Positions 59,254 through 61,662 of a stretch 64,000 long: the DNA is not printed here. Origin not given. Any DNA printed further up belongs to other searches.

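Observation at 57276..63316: Four-gene module HyuB - HyuA - HyuB' - zinc-ribbon gamma with acetone/acetophenone-carboxylase-like composition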

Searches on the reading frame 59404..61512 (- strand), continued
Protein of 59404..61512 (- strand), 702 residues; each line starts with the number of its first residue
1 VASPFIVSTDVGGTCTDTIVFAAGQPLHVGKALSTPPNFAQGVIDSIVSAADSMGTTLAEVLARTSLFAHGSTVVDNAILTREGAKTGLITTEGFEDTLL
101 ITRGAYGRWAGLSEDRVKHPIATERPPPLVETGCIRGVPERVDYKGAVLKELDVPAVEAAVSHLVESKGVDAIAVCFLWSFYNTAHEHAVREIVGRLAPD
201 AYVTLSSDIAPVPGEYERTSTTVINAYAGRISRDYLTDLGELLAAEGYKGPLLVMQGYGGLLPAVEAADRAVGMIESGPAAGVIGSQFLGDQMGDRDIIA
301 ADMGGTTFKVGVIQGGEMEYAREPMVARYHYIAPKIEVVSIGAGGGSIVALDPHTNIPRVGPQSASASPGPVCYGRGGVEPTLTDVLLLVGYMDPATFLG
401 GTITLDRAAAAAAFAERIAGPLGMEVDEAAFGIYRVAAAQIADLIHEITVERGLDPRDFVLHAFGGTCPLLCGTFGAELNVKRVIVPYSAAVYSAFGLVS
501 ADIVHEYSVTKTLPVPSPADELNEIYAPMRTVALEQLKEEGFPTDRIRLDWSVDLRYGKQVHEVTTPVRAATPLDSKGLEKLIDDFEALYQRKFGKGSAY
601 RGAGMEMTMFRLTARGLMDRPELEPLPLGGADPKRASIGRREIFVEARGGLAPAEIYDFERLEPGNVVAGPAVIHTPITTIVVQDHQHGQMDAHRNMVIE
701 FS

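Call 71: search_solved_structures(query=window:59404-61512:-, max_evalue=1e-40, show_alignments=5)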
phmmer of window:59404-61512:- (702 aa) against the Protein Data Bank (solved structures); distinct sequences matched with E-value up to 1e-40: 6.
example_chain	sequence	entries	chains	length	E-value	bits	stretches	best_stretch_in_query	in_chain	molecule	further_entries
5l9w_B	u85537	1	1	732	2.7e-113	383.1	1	7-700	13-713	Acetophenone carboxylase gamma subunit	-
6yra_A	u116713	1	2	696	1.7e-107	363.9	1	7-685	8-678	5-oxoprolinase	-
7hk5_A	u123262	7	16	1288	8.8e-105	354.9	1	7-699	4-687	N-methylhydantoinase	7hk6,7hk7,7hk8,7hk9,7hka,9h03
5m45_B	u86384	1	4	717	5.9e-99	335.7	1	6-696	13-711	Acetone carboxylase beta subunit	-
5svb_B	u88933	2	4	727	1.6e-98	334.2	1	6-696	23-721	Acetone carboxylase beta subunit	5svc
5l9w_b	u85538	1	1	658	5.7e-59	203.5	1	5-686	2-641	Acetophenone carboxylase alpha subunit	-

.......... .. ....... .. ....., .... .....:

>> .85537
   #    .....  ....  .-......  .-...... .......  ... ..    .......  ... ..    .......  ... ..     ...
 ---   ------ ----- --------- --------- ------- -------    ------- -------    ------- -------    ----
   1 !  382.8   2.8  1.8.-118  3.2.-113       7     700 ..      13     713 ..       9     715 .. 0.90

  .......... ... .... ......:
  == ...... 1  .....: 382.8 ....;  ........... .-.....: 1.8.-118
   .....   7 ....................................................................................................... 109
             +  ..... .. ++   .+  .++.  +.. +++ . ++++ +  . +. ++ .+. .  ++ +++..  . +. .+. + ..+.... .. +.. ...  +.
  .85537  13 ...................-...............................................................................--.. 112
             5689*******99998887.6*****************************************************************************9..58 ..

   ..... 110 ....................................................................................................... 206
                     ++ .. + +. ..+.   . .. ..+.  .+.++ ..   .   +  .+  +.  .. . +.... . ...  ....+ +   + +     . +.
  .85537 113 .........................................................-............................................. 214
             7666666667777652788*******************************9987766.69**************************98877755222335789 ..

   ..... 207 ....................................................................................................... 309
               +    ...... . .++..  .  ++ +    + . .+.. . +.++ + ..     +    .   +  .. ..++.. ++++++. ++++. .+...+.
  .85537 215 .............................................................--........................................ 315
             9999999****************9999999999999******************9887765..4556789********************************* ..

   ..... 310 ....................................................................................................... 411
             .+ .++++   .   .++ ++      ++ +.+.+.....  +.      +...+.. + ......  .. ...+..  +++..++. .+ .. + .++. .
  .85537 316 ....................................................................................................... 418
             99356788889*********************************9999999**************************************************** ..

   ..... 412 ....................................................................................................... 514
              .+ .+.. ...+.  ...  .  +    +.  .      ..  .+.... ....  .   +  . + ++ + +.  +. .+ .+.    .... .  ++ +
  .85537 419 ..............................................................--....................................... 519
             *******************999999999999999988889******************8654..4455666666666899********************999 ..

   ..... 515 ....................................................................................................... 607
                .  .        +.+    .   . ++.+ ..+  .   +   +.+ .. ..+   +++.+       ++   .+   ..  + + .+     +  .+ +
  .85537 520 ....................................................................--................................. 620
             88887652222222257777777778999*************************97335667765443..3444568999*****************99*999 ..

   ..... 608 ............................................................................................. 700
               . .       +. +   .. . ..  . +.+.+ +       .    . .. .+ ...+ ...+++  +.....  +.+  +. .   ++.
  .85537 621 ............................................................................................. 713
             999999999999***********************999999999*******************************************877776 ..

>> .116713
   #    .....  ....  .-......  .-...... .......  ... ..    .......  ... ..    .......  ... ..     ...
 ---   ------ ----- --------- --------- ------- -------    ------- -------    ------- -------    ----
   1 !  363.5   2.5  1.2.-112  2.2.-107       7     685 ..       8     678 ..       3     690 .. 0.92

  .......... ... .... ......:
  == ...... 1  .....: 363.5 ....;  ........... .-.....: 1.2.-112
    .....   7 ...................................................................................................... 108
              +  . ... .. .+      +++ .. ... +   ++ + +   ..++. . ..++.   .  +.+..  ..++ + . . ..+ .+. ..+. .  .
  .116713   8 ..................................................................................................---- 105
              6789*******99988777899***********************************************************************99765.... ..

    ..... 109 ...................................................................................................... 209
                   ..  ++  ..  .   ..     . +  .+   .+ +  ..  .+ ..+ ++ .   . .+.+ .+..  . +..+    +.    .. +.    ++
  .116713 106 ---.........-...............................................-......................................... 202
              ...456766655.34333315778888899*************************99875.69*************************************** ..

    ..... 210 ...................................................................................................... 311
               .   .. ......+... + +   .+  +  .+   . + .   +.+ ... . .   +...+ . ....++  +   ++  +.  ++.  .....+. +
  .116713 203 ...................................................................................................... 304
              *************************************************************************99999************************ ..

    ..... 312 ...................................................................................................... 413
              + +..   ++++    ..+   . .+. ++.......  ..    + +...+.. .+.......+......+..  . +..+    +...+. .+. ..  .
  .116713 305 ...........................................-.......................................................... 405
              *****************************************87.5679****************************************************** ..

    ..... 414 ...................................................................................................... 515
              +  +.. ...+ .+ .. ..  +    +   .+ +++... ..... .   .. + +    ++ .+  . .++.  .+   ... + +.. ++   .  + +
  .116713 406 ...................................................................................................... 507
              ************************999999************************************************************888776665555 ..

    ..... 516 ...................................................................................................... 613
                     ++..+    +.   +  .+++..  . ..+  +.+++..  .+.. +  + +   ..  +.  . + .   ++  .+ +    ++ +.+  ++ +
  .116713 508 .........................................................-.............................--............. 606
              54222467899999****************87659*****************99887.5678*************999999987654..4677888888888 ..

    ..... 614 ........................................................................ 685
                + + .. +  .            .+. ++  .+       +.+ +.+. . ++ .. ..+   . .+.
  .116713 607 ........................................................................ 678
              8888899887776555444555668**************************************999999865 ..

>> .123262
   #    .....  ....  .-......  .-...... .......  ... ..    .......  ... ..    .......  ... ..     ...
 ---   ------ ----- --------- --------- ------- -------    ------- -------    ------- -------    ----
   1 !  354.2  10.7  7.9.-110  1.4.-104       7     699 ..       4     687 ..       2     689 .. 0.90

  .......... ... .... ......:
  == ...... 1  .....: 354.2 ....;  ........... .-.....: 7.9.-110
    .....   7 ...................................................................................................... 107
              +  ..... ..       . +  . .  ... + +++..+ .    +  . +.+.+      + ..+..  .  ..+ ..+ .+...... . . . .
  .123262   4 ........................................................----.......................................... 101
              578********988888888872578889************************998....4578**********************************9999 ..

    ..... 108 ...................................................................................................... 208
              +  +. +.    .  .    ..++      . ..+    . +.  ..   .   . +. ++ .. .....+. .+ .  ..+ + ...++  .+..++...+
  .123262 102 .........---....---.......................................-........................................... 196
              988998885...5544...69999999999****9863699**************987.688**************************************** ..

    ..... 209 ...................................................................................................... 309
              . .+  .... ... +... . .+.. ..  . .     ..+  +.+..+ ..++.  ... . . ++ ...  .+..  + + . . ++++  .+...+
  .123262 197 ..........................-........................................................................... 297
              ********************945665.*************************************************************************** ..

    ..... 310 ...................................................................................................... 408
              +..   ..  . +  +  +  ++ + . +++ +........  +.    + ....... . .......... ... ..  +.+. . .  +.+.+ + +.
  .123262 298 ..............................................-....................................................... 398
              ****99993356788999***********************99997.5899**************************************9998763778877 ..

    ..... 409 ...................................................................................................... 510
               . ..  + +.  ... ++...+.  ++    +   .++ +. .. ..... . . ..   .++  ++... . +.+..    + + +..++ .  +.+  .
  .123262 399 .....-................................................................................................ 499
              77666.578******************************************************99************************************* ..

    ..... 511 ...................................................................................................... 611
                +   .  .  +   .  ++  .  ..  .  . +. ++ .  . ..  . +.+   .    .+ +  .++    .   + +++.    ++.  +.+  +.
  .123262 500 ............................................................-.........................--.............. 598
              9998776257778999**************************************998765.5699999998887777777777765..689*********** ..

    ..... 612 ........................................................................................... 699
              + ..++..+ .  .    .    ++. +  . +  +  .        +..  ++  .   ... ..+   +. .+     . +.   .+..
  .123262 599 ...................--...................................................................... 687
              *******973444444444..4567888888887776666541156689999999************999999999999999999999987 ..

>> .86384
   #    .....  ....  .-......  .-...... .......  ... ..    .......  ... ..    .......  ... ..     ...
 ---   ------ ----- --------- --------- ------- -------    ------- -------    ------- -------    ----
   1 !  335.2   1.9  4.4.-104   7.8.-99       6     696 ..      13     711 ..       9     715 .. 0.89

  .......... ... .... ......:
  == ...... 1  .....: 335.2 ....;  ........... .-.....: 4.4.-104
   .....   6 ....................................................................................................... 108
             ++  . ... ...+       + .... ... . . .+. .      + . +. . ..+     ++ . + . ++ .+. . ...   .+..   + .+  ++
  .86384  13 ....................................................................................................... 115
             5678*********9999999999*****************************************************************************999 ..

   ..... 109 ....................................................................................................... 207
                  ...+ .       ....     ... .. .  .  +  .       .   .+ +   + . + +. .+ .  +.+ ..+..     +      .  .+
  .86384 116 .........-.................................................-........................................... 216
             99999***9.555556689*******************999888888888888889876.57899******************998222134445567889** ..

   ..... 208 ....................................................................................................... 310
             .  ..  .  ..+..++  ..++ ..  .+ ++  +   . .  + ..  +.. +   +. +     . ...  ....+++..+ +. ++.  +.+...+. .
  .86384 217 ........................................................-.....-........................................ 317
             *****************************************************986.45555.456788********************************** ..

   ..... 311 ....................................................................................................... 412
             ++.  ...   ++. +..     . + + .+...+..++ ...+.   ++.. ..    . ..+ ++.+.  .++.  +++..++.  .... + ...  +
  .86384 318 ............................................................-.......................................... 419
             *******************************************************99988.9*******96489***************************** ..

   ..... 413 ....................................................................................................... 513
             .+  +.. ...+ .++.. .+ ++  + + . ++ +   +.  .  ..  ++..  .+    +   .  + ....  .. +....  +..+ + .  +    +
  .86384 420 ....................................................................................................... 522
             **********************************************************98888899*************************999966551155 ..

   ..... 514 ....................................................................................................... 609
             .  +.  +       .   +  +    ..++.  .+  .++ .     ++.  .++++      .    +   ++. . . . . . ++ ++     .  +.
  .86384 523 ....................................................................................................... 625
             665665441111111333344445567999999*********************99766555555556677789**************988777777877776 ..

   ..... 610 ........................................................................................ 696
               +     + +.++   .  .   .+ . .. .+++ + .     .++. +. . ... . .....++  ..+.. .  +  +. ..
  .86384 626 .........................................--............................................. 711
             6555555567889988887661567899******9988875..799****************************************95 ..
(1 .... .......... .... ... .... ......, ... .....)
